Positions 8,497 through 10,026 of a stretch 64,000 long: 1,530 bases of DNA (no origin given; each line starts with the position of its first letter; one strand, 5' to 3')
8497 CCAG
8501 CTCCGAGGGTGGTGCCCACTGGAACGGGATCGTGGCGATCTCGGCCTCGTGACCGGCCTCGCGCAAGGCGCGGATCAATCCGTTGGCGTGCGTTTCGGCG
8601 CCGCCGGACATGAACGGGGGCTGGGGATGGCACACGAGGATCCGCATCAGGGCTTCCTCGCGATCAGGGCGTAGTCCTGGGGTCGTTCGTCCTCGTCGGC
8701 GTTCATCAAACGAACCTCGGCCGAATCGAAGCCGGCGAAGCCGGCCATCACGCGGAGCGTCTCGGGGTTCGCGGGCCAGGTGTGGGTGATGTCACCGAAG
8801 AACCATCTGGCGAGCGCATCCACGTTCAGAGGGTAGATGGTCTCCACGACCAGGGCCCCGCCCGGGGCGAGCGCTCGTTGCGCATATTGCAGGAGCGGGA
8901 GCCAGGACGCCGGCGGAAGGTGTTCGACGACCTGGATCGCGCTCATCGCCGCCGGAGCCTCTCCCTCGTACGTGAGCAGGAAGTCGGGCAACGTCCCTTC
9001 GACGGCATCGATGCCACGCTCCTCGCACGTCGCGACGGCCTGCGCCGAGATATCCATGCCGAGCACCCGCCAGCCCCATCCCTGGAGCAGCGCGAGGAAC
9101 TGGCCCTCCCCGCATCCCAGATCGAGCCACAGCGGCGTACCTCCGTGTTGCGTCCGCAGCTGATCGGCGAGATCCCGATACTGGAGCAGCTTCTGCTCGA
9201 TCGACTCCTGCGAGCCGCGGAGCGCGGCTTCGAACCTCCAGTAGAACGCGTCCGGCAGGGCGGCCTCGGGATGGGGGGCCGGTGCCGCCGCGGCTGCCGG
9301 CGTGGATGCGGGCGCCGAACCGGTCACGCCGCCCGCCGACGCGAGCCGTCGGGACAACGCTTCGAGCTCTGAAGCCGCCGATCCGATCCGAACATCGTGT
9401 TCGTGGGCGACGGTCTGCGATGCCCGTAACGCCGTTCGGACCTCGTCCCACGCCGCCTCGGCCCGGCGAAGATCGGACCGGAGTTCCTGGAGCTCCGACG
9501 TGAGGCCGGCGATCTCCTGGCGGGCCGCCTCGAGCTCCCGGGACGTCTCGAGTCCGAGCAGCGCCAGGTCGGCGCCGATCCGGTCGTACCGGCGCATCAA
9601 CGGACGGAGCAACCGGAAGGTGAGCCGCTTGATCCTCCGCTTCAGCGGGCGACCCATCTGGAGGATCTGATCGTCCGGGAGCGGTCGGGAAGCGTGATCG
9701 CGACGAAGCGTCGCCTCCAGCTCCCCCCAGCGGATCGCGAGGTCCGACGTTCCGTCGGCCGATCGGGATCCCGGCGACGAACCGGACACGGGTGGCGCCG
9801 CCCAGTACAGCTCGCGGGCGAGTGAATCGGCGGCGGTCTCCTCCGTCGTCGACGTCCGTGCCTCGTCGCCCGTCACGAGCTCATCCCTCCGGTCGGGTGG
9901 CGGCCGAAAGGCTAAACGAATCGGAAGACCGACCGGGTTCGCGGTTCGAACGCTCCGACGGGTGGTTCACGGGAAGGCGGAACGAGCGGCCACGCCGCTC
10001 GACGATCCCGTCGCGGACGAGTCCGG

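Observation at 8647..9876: Coiled-coil + SAM-methyltransferase next to two GT4 enzymes resembles a WbdD-like chain-terminating molecular ruler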

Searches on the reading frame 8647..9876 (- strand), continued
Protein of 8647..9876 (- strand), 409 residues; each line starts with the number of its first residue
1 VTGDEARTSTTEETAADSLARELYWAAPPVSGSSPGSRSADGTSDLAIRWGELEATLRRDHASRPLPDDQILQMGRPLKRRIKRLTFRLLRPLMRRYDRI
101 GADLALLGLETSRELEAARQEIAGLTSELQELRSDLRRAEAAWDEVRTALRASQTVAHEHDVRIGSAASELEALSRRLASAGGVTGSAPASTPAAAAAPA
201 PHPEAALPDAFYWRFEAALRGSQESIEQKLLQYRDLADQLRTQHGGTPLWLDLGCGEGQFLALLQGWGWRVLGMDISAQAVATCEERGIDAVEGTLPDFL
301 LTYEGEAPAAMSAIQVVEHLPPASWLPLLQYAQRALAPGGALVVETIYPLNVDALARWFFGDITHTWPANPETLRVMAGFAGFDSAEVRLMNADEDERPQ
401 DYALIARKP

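Call 80: find_encoding_contigs(protein=P0097, flank=9000, max_places=1)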
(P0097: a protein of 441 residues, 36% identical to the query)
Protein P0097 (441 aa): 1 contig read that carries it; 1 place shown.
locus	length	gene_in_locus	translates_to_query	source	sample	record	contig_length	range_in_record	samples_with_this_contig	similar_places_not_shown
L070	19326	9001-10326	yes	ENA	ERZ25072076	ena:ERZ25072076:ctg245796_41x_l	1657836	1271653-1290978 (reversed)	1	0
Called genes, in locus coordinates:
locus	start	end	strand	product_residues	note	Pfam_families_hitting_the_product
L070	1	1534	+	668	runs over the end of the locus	PF13432:TPR_16 (weak), PF14559:TPR_19, PF14559:TPR_19 (weak), PF07719:TPR_2 (weak), PF13432:TPR_16, PF09976:TPR_21 (weak), PF13432:TPR_16 (weak), PF14559:TPR_19 (weak), +19 more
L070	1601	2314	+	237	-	-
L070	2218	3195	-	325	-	-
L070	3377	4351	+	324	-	PF13793:Pribosyltran_N, PF00156:Pribosyltran, PF14572:Pribosyl_synth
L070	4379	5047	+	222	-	PF01386:Ribosomal_L25p, PF14693:Ribosomal_TL5_C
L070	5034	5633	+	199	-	PF01195:Pept_tRNA_hydro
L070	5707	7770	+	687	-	PF03030:H_PPase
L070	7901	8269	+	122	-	PF01250:Ribosomal_S6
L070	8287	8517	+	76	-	PF01084:Ribosomal_S18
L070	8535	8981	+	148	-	PF01281:Ribosomal_L9_N, PF03948:Ribosomal_L9_C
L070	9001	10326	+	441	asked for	PF13489:Methyltransf_23, PF07021:MetW, PF13847:Methyltransf_31 (weak), PF08241:Methyltransf_11, PF08242:Methyltransf_12, PF13649:Methyltransf_25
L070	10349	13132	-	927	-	PF01663:Phosphodiest (faint), PF00884:Sulfatase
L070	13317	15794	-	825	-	PF00912:Transgly, PF00905:Transpeptidase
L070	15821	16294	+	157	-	-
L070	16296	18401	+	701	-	PF04851:ResIII, PF17757:UvrB_inter, PF27431:UvrB_3rd, PF00271:Helicase_C, PF12344:UvrB, PF02151:UVR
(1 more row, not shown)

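Call 82: predict_structure(alignment_id=A3)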
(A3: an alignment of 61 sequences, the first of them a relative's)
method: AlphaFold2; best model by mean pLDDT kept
length: 370 residues; sequences in the alignment: 61
mean_pLDDT: 87.4   pTM: 0.67
mean pLDDT of the five models: 87.4, 84.9, 84.8, 84.7, 84.0
residues with pLDDT >= 90: 212; 70-90: 106; 50-70: 41; < 50: 11
segments of 3 or more residues with pLDDT < 50: 1-11
pLDDT, mean of each block of 10 residues (from residue 1): 42 57 84 89 82 86 91 88 88 86 87 85 64 68 90 94 98 93 81 98 98 97 97 97 96 97 96 97 98 95 92 98 98 97 98 71 62
secondary structure, 60 per line:
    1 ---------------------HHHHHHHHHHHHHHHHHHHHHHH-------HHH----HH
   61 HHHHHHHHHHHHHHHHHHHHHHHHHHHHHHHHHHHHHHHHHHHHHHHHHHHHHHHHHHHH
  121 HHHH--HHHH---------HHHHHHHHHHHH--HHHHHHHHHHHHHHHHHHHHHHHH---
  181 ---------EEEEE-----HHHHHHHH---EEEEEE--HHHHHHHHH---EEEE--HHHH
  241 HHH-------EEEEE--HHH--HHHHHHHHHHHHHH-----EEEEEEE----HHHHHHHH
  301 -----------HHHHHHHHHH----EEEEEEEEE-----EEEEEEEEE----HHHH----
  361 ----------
elements in order: H22-44 H59-124 H127-130 H140-151 H154-177 E190-194 H200-207 E211-216 H219-227 E231-234 H237-243 E251-255 H263-276 E282-288 H293-300 H312-321 E326-334 E340-348 H353-356

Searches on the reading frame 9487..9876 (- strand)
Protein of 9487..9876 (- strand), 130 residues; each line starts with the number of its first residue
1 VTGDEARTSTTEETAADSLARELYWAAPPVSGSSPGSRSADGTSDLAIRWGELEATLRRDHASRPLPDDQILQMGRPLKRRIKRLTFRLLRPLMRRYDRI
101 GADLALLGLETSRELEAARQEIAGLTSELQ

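Call 73: search_protein_representatives(protein=window:9487-9876:-)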
Query: 130 residues. Proteins with E-value up to 0.001 (for the whole library): 49; up to 1e-10: 12; up to 1e-30: 1. The best 49 are listed.
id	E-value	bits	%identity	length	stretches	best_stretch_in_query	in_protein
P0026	1.9e-31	125.0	71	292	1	40-130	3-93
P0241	5.7e-24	100.9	88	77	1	1-68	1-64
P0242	6.7e-23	97.4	48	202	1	11-121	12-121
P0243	8.7e-23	97.0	98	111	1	74-130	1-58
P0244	3.4e-22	95.1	45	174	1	12-122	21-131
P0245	3.7e-22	95.0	43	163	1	14-129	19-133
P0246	7.4e-21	90.8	45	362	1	16-128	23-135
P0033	3.9e-20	88.5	45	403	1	14-123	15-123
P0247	3.5e-19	85.4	44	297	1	15-127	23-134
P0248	1.1e-14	70.8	42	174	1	12-119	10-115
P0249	4.2e-13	65.8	41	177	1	14-120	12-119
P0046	6.1e-11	58.8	40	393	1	7-121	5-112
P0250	1.2e-09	54.6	42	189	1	14-121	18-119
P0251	3.4e-09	53.2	46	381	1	11-116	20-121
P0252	5.5e-09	52.5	38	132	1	13-129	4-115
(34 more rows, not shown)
